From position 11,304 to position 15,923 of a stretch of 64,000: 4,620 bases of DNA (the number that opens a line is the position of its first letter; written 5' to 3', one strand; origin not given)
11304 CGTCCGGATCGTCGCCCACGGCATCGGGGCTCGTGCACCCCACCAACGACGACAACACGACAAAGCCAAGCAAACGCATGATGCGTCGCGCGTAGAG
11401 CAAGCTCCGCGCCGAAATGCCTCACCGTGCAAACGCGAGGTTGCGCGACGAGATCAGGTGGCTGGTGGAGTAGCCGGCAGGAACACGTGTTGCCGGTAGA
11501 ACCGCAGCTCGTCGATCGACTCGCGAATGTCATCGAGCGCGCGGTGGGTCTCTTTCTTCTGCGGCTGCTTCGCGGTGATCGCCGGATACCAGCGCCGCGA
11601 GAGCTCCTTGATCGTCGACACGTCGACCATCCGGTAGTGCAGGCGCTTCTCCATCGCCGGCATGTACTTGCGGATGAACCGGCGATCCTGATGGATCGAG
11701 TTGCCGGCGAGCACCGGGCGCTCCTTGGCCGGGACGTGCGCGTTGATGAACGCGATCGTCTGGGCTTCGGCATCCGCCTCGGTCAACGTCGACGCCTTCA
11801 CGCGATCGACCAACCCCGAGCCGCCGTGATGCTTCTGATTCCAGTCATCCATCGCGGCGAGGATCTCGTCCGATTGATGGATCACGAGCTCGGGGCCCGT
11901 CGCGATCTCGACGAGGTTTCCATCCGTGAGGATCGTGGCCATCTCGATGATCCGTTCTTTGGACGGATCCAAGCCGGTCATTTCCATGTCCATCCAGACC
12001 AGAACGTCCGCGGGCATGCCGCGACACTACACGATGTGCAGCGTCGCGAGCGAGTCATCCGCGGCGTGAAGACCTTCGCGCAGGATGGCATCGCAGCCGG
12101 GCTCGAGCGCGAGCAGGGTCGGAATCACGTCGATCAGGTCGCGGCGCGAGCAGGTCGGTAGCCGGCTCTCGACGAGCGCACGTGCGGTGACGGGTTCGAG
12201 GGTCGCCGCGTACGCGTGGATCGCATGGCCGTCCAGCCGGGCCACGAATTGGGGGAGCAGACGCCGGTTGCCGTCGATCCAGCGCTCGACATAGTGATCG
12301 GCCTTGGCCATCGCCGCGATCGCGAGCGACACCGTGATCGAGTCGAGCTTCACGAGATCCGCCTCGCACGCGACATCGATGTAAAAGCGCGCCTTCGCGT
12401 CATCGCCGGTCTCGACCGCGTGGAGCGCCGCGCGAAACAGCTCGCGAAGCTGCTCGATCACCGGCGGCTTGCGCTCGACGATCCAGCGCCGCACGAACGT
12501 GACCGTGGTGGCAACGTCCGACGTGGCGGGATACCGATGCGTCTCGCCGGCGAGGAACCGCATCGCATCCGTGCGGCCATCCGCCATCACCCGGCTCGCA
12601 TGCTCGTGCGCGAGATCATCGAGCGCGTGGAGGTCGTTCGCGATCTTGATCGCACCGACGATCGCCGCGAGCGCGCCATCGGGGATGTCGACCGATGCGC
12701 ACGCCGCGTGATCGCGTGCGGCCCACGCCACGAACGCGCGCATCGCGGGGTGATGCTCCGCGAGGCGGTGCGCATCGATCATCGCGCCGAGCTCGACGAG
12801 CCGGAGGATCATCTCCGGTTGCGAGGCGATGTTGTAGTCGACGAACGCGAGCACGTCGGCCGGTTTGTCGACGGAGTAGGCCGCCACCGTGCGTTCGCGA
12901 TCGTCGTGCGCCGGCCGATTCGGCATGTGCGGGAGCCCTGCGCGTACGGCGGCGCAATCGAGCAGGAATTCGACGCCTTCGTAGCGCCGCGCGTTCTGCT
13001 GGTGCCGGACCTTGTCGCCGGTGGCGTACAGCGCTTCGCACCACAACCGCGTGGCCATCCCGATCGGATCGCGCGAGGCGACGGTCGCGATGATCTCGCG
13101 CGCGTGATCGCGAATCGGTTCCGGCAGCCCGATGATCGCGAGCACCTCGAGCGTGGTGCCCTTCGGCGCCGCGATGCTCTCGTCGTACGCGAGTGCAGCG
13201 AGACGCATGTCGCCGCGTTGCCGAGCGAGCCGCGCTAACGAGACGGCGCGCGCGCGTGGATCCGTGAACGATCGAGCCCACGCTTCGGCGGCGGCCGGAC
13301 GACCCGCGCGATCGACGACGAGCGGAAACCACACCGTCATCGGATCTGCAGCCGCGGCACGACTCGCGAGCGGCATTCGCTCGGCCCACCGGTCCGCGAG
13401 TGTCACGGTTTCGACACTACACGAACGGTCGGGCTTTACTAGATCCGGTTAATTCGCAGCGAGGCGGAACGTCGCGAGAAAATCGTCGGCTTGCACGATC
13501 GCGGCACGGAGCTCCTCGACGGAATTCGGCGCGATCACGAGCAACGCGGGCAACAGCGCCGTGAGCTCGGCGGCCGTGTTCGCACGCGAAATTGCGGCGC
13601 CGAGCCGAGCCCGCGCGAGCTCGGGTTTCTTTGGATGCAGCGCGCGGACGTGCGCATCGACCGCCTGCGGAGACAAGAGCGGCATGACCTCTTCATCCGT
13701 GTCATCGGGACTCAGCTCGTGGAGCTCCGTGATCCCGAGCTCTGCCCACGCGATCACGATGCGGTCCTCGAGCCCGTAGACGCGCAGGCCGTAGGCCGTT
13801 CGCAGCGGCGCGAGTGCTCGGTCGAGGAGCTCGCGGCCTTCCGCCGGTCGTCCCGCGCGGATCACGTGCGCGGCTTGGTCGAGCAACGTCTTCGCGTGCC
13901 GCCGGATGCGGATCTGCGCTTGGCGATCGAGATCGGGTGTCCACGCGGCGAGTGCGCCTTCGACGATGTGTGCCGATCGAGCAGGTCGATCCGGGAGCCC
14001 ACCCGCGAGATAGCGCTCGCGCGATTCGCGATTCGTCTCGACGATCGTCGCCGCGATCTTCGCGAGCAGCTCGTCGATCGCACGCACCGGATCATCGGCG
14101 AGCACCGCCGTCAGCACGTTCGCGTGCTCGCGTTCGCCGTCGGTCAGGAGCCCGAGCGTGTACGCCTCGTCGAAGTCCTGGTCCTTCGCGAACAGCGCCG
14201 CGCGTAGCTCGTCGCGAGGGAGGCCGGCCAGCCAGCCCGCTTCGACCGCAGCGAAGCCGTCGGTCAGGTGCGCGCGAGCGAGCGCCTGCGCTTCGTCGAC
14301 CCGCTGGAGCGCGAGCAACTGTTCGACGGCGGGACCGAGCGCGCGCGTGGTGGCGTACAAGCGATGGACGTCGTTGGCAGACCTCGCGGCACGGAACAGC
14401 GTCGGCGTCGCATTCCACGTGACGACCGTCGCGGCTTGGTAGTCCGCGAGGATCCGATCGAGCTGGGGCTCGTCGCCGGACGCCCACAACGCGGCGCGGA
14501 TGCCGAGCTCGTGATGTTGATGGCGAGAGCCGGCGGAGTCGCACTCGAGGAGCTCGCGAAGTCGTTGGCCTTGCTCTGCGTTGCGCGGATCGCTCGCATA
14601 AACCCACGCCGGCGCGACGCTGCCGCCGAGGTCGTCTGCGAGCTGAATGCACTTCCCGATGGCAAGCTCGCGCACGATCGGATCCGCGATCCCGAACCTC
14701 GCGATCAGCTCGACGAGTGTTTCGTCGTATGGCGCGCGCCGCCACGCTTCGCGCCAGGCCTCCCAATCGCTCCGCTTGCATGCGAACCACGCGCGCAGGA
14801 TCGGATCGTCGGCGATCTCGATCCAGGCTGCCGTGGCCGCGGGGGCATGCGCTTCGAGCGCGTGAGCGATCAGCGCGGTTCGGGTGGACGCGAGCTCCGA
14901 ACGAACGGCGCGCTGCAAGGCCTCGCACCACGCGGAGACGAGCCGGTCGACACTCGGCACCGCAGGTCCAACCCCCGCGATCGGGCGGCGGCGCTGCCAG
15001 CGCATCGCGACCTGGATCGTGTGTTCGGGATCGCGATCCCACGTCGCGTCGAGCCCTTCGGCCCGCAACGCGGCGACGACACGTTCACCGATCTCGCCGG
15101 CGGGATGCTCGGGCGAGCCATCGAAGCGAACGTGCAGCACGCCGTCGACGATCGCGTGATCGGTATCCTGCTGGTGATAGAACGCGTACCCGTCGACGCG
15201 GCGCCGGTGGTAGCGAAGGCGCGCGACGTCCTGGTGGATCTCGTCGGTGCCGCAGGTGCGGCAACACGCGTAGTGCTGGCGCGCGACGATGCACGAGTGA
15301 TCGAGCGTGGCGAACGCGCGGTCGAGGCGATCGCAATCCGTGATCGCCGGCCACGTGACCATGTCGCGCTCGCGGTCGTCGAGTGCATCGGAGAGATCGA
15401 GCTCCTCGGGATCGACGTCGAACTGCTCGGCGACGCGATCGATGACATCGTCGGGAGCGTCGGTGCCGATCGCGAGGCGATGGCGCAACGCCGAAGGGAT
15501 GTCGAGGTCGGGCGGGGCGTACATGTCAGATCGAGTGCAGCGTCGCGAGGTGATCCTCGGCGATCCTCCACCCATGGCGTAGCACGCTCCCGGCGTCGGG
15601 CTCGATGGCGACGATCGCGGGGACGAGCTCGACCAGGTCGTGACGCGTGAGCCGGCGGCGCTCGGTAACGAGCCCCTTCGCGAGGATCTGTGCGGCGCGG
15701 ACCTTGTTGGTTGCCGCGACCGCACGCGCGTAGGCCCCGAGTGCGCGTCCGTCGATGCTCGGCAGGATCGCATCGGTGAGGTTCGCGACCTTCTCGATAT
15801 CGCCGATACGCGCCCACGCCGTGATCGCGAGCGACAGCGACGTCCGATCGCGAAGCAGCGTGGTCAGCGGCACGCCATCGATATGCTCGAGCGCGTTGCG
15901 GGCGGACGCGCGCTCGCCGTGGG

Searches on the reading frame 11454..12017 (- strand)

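Call 41: search_protein_families(library=pfam, proteins=[window:11454-12017:-], max_evalue=0.00001)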
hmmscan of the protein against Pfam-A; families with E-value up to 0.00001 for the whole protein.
window:11454-12017:- (187 aa): 1 family
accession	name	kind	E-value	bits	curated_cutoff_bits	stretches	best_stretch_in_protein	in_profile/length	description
PF00929.31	RNase_T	-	5e-38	131.7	24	1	7-170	1-163/164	Exonuclease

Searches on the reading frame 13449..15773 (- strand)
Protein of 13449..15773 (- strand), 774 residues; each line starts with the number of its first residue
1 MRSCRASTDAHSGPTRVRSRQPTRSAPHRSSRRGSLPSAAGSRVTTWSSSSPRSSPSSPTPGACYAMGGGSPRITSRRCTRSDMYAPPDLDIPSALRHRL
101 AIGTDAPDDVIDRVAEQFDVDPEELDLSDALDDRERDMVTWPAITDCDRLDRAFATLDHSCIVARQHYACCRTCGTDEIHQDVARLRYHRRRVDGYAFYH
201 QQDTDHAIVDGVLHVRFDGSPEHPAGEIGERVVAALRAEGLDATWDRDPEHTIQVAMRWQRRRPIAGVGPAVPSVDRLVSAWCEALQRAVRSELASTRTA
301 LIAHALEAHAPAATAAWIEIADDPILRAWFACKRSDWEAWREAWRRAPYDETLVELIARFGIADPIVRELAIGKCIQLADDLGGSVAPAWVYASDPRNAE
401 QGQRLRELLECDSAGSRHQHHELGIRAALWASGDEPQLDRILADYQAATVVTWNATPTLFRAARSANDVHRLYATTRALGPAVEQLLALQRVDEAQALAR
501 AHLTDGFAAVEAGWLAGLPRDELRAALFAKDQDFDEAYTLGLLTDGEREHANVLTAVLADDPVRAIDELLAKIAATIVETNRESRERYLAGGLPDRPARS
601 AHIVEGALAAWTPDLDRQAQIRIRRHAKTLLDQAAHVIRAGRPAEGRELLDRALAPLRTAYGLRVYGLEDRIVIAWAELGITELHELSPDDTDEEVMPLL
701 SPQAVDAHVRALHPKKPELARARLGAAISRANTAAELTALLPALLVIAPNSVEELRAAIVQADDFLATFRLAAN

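Call 42: search_protein_families(library=pfam, proteins=[window:13449-15773:-], max_evalue=0.00001)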
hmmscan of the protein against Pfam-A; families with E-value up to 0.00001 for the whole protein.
window:13449-15773:- (774 aa): 1 family
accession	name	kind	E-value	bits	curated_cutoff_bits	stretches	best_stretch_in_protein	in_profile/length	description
PF21831.1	DUF6891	-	2.4e-46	158.4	27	1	94-263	10-189/189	Domain of unknown function (DUF6891)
